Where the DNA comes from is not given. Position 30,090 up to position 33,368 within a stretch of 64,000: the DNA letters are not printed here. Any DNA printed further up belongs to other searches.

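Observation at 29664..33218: Two uncharacterised proteins (191 aa and 992 aa) translationally coupled downstream of an MmeI-like enzyme: candidate novel defence module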

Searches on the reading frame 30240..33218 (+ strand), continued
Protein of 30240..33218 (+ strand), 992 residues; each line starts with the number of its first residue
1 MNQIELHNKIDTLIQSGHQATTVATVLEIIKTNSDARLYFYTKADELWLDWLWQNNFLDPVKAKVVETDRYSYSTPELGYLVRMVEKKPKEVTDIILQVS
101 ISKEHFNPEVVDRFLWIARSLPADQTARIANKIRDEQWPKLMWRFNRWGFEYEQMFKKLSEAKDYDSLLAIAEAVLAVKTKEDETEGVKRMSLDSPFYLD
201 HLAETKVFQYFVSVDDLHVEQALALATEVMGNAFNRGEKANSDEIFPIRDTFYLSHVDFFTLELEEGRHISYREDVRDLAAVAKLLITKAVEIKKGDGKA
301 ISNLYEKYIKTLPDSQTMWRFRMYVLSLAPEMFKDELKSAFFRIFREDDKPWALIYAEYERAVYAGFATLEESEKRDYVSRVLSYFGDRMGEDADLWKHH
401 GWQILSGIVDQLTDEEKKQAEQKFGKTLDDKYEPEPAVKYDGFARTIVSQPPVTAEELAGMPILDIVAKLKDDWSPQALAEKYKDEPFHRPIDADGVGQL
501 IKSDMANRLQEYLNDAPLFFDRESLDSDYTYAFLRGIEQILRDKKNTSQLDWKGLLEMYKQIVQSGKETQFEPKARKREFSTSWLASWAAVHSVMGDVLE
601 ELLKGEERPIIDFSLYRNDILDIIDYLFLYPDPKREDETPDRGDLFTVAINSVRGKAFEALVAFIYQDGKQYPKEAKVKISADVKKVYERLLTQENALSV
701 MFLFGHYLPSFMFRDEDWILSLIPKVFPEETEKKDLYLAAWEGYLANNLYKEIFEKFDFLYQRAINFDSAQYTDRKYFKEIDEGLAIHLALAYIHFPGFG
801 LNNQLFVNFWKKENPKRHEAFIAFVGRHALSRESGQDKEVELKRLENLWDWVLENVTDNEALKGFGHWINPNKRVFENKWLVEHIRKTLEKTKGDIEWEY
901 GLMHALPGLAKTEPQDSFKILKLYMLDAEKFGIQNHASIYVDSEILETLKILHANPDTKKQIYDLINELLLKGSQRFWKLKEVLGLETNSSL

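Call 34: search_protein_families(library=pfam, proteins=[L011:470-1537:+, L015:8873-9997:+, L008:3075-4121:+, L019:4555-5244:+, L003:9390-10004:+, L042:8725-9846:+], max_evalue=1)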
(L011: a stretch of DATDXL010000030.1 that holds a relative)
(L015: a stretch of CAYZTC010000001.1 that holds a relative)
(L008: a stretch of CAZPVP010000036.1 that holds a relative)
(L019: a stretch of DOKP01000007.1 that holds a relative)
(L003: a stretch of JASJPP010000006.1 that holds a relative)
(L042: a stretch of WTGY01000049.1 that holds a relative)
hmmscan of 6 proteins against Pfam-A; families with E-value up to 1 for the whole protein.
L011:470-1537:+ (355 aa): 1 family
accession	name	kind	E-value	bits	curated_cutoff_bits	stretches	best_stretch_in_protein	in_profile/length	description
PF12770.12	CHAT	-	1.7e-07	31.4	24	1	101-332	26-264/289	CHAT domain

L015:8873-9997:+ (374 aa): 1 family
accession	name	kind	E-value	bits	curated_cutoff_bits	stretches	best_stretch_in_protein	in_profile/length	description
PF12770.12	CHAT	-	0.00015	21.8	24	1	114-357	27-268/289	CHAT domain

L008:3075-4121:+ (348 aa): 1 family
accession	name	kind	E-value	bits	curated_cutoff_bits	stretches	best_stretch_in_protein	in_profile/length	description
PF04471.18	Mrr_cat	-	0.076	13.6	21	1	9-110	5-99/115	Restriction endonuclease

L019:4555-5244:+ (229 aa): 1 family
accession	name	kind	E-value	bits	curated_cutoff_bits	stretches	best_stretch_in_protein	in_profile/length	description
PF17478.7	VP4_helical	-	0.036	14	27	1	30-71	242-283/292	Rotavirus VP4 helical domain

L003:9390-10004:+ (204 aa): 1 family
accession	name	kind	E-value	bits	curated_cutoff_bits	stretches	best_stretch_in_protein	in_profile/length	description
PF23564.1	EF-hand_FSTL1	-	0.17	12.6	27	1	109-180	31-99/120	Follistatin-related protein 1, EF-hand domain pair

L042:8725-9846:+ (373 aa): 2 families
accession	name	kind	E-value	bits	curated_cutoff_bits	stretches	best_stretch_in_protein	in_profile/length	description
PF08867.16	FRG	-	4.6e-16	59.9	25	1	32-120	2-92/94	FRG domain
PF18165.6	pP_pnuc_1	-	0.00092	19.3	26.3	1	243-279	10-44/133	Predicted pPIWI-associating nuclease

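Call 48: search_protein_families(library=pfam, alignment_id=A4, max_evalue=0.00001)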
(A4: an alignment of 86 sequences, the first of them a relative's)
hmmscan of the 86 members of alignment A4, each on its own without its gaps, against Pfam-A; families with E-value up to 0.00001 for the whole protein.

A. member 1, L002:2794-3384:+ (196 aa): 2 families
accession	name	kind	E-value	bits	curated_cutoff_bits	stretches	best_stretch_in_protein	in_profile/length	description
PF18153.7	Cap15_CD_rec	-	1.8e-36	125.5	31.2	1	74-192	1-121/122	Cap15, cyclic dinucleotide receptor domain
PF23471.1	Cap15_TM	-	2.2e-10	41.5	28.2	1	12-66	1-59/59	Cap15, TM helices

B. families by the number of members that match (of 86 scanned): 96 families (the first 25 are shown)
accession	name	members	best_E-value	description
PF02384.22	N6_Mtase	13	7.7e-55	N-6 DNA Methylase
PF07669.17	Eco57I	12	9.6e-40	Eco57I restriction-modification methylase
PF01555.25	N6_N4_Mtase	8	1.2e-59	DNA methylase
PF12950.13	TaqI_C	8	4.6e-23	TaqI-like C-terminal specificity domain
PF20473.4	MmeI_Mtase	8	1.9e-14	MmeI, DNA-methyltransferase domain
PF04851.21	ResIII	5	2.3e-20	Type III restriction enzyme, res subunit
PF01170.24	UPF0020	5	1.2e-08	RMKL-like, methyltransferase domain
PF13274.11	SocA_Panacea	3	2.5e-15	Antitoxin SocA-like, Panacea domain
PF08241.18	Methyltransf_11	3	2.3e-12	Methyltransferase domain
PF13414.12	TPR_11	2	1.8e-204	TPR repeat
PF00515.34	TPR_1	2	2.6e-203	Tetratricopeptide repeat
PF07719.23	TPR_2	2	2.8e-147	Tetratricopeptide repeat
PF13181.12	TPR_8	2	3.8e-137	Tetratricopeptide repeat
PF13431.12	TPR_17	2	6.1e-122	Tetratricopeptide repeat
PF13432.12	TPR_16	2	2.2e-99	Tetratricopeptide repeat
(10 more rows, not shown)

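Call 49: predict_structure(alignment_id=A1)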
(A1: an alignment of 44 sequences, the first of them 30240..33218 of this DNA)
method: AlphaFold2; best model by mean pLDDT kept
length: 992 residues; sequences in the alignment: 44
mean_pLDDT: 88.2   pTM: 0.64
mean pLDDT of the five models: 88.2, 87.8, 86.8, 86.4, 86.1
residues with pLDDT >= 90: 654; 70-90: 263; 50-70: 46; < 50: 29
segments of 3 or more residues with pLDDT < 50: 188-192, 439-445, 834-837, 932-938, 989-992
pLDDT, mean of each block of 10 residues (from residue 1): 91 90 91 91 94 94 83 86 95 96 90 93 97 94 81 96 97 93 63 71 89 95 96 84 82 78 76 88 96 91 95 92 95 94 85 87 93 95 87 80 93 94 90 68 61 92 96 92 79 91 92 96 93 95 80 96 94 68 79 96 83 93 96 82 85 94 93 91 95 93 95 94 94 93 95 94 91 88 95 91 94 92 91 55 91 91 91 83 94 85 91 94 73 48 89 93 91 83 69 31
secondary structure, 60 per line:
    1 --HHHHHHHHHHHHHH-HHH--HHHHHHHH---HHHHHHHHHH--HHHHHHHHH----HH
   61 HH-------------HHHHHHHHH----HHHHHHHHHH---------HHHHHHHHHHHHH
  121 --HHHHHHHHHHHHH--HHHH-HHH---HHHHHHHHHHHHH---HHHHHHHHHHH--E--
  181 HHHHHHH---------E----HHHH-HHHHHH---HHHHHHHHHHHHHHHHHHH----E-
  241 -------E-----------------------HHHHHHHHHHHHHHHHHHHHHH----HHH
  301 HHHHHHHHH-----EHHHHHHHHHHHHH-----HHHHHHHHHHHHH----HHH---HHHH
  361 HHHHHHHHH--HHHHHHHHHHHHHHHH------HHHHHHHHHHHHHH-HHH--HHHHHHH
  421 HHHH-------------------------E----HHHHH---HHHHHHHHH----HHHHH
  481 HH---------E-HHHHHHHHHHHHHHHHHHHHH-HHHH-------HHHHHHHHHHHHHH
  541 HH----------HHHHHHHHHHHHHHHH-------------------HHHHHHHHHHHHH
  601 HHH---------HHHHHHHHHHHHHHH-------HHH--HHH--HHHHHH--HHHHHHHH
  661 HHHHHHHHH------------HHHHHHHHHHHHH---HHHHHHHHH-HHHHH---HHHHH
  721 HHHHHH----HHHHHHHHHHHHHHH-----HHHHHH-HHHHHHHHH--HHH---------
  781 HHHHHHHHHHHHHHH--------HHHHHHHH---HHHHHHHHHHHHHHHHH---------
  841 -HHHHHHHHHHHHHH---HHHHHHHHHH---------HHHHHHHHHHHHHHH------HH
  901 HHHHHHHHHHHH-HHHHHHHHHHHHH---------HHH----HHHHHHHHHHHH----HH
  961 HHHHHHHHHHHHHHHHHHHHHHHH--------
elements in order (helices of 4 or more, strands of 3 or more residues): H3-16 H23-30 H34-43 H46-54 H59-62 H76-84 H89-98 H108-120 H123-135 H138-141 H149-161 H165-175 H181-187 H202-205 H207-212 H216-234 H272-293 H298-309 H316-328 H334-346 H357-369 H372-387 H394-407 H414-424 H455-459 H463-471 H476-482 H494-514 H516-519 H527-542 H553-568 H588-603 H613-627 H645-650 H653-669 H682-694 H698-706 H708-712 H716-726 H731-745 H751-756 H758-766 H781-795 H804-811 H815-831 H842-855 H859-868 H878-892 H899-912 H914-926 H943-954 H959-984

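Call 51: fold_search(model_id=the predicted structure, library=pdb)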
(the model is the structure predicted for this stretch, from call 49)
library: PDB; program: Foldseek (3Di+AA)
matches with E <= 10: 862; with E <= 0.001: 73
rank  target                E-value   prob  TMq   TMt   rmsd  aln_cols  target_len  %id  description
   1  7kzt_V                4.4e-06  1.00  0.16  0.14  25.9      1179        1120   11  Structure of the human fanconi anaemia Core-UBE2T-ID-DNA complex in intermediate state (released 2021-03-10)
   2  7onb_C                1.3e-05  1.00  0.28  0.32  16.3      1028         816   10  Structure of the U2 5' module of the A3'-SSA complex (released 2021-08-04)
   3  9ed4_A                4.4e-05  0.99  0.13  0.07  32.1      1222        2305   10  A composite map of mTORC1-Rag-Ragultor-4EBP1 on membrane (released 2025-09-10)
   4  4a0c_B                5.5e-05  1.00  0.17  0.16  22.4      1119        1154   10  Structure of the CAND1-CUL4B-RBX1 complex (released 2011-11-30)
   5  7zf1_B                5.5e-05  1.00  0.16  0.14  26.1      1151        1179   12  Structure of ubiquitinated FANCI in complex with FANCD2 and double-stranded DNA (released 2022-11-16)
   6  7zbz_D                6.2e-05  1.00  0.20  0.18  23.8      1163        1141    9  CAND1 delhairpin-SCF-SKP2 CAND1 partly engaged SCF partly rocked (released 2023-04-19)
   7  7kzv_V                6.9e-05  0.99  0.16  0.14  24.7      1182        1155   12  Structure of the human fanconi anaemia Core-UBE2T-ID-DNA complex in closed state (released 2021-03-10)
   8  9cad_D                7.1e-05  1.00  0.17  0.08  28.4      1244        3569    9  Cryo-EM structure of the TRRAP lobe of the native human TIP60 complex (composite structure) (released 2025-06-18)
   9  8qo9_B1               8.6e-05  1.00  0.26  0.28  17.9      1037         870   10  Cryo-EM structure of a human spliceosomal B complex protomer (released 2024-01-24)
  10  5ife_C                8.6e-05  1.00  0.26  0.29  16.5      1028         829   10  Crystal structure of the human SF3b core complex (released 2016-10-26)
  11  9m1l_D                8.6e-05  1.00  0.22  0.20  21.4      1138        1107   10  Cryo-EM structure of the TBC-DE-Arl2-alpha-beta-tubulin complex with GTP (released 2025-10-22)
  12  9caf_D                9.2e-05  1.00  0.17  0.08  27.9      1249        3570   10  Cryo-EM structure of the reconstituted TRRAP lobe of the human TIP60 complex (composite structure) (released 2025-06-18)
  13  8or3_C                1.1e-04  1.00  0.21  0.19  26.2      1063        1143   10  CAND1-CUL1-RBX1-SKP1-SKP2-DCNL1 (released 2023-06-28)
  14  8a2q_A                1.1e-04  1.00  0.17  0.16  26.0      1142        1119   12  Structure of the DNA-bound FANCD2-FANCI complex containing phosphomimetic FANCI (released 2022-09-07)
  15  6vaa_B                1.1e-04  0.99  0.14  0.13  27.1      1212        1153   10  Structure of the Fanconi Anemia ID complex bound to ICL DNA (released 2020-03-18)
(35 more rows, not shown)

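Call 53: search_protein_families(library=pfam, alignment_id=A5, max_evalue=0.00001)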
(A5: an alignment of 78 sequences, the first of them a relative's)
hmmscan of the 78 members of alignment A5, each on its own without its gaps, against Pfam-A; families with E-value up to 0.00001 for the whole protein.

A. member 1, L001:4095-5231:- (378 aa): 1 family
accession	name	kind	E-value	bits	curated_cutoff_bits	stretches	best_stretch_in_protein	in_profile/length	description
PF11141.13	DUF2914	-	3.8e-12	46.2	23.6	1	299-364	4-62/62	Protein of unknown function (DUF2914)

B. families by the number of members that match (of 78 scanned): 89 families (the first 25 are shown)
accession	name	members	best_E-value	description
PF00300.27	His_Phos_1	4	1e-55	Histidine phosphatase superfamily (branch 1)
PF17132.9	Glyco_hydro_106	3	9.5e-32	alpha-L-rhamnosidase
PF00239.26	Resolvase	3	1.8e-25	Resolvase, N terminal domain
PF12705.13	PDDEXK_1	3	2.5e-14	PD-(D/E)XK nuclease superfamily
PF02837.24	Glyco_hydro_2_N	3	1.9e-10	Glycosyl hydrolases family 2, sugar binding domain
PF22666.2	Glyco_hydro_2_N2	3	1.2e-08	Glycosyl hydrolase 2 galactose-binding domain-like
PF03328.21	HpcH_HpaI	2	7.3e-34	HpcH/HpaI aldolase/citrate lyase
PF04471.18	Mrr_cat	2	5.4e-29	Restriction endonuclease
PF04851.21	ResIII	2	6.9e-29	Type III restriction enzyme, res subunit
PF00535.33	Glycos_transf_2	2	6.4e-23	Glycosyl transferase family 2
PF13641.12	Glyco_tranf_2_3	2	2.8e-22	Glycosyltransferase like family 2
PF00271.37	Helicase_C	2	8e-21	Helicase conserved C-terminal domain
PF13632.12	Glyco_trans_2_3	2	1.5e-19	Glycosyl transferase family group 2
PF13365.12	Trypsin_2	2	3.4e-19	Trypsin-like peptidase domain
PF01381.28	HTH_3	2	4.8e-15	Helix-turn-helix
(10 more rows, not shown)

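Call 56: list_cluster_members(proteins=[P0001, P0018, P0042, P0046, P0057, P0069, P0093, P0051, P0121, P0090])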
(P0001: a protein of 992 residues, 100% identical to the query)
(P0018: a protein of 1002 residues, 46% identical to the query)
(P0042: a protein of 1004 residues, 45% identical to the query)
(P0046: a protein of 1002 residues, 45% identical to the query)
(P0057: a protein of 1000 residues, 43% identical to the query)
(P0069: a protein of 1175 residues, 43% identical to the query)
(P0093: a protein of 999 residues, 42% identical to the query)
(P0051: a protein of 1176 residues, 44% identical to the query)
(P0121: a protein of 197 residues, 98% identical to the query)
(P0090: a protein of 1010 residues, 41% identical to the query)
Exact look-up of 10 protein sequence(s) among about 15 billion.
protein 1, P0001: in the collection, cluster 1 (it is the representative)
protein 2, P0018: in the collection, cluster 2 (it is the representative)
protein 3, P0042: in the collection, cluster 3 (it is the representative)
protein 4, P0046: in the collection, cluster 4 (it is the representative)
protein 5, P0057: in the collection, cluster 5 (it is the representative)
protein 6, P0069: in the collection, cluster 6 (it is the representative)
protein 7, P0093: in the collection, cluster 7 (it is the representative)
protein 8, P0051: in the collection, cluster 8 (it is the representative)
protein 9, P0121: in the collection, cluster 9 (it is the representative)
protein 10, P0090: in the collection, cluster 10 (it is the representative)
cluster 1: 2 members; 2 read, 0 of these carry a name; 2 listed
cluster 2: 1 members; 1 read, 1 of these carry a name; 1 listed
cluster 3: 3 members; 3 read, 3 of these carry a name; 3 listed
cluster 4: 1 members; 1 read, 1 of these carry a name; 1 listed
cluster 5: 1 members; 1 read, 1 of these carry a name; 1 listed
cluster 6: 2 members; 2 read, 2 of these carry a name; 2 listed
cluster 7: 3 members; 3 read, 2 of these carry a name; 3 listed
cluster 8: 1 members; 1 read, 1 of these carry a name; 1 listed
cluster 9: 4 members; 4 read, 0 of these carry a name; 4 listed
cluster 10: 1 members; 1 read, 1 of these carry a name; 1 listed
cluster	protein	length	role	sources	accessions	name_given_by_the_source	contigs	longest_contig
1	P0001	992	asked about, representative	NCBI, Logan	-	-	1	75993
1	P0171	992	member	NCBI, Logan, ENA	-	-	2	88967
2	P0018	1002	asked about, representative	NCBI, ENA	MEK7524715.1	MAG: hypothetical protein AAB588_06860 [Patescibacteria group bacterium]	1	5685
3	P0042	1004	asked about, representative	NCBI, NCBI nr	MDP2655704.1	MAG: hypothetical protein Q8P17_04255 [bacterium] | hypothetical protein [bacterium]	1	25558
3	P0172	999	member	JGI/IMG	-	hypothetical protein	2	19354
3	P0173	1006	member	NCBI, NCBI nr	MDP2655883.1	MAG: hypothetical protein Q8P17_05260 [bacterium] | hypothetical protein [bacterium]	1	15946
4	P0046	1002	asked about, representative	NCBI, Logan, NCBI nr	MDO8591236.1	MAG: hypothetical protein Q7R65_04665 [bacterium] | hypothetical protein [bacterium]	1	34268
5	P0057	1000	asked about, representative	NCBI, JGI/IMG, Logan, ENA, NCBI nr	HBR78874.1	MAG TPA: hypothetical protein DEA46_00400 [Candidatus Moranbacteria bacterium] | hypothetical protein [Candidatus Moranbacteria bacterium]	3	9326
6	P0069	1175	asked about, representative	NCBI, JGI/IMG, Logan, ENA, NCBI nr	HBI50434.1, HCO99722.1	MAG TPA: hypothetical protein DDY21_01120 [Candidatus Moranbacteria bacterium] | hypothetical protein [Candidatus Moranbacteria bacterium]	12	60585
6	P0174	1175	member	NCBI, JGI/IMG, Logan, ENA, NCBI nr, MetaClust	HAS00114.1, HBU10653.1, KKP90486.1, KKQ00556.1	MAG: hypothetical protein US57_C0001G0062 [Candidatus Moranbacteria bacterium ... | MAG: hypothetical protein UR95_C0001G0013 [Parcubacteria group bacterium ... | status=active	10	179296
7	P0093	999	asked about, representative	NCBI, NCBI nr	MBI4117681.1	MAG: hypothetical protein HY453_01200 [Parcubacteria group bacterium] | hypothetical protein [Parcubacteria group bacterium]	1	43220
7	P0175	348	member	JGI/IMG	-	hypothetical protein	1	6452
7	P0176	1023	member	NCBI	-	-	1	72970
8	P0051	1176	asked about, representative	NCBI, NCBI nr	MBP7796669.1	MAG: hypothetical protein KA059_07855 [Elusimicrobiales bacterium] | hypothetical protein [Elusimicrobiales bacterium]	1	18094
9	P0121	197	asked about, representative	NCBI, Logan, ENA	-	-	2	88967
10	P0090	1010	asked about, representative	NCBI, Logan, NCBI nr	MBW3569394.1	hypothetical protein KY385_04655 [Candidatus Parcubacteria bacterium] | hypothetical protein [Candidatus Parcubacteria bacterium]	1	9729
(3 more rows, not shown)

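Call 57: find_encoding_contigs(protein=P0001, flank=10000, max_places=3)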
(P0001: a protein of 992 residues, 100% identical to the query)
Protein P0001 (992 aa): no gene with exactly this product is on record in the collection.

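Call 58: search_protein_families(library=padloc, alignment_id=A1, max_evalue=0.001)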
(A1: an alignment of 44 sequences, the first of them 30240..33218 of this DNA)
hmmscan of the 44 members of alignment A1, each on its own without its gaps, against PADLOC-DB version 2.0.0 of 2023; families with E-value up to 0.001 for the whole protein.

A. member 1, window:30240-33218:+ (992 aa): 1 family
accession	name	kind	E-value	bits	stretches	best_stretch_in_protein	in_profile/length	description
PDLC04166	Dsr1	-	2.2e-29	99.9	1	481-973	754-1213/1227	-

B. families by the number of members that match (of 44 scanned): 1 family
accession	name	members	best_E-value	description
PDLC04166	Dsr1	34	2.2e-29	-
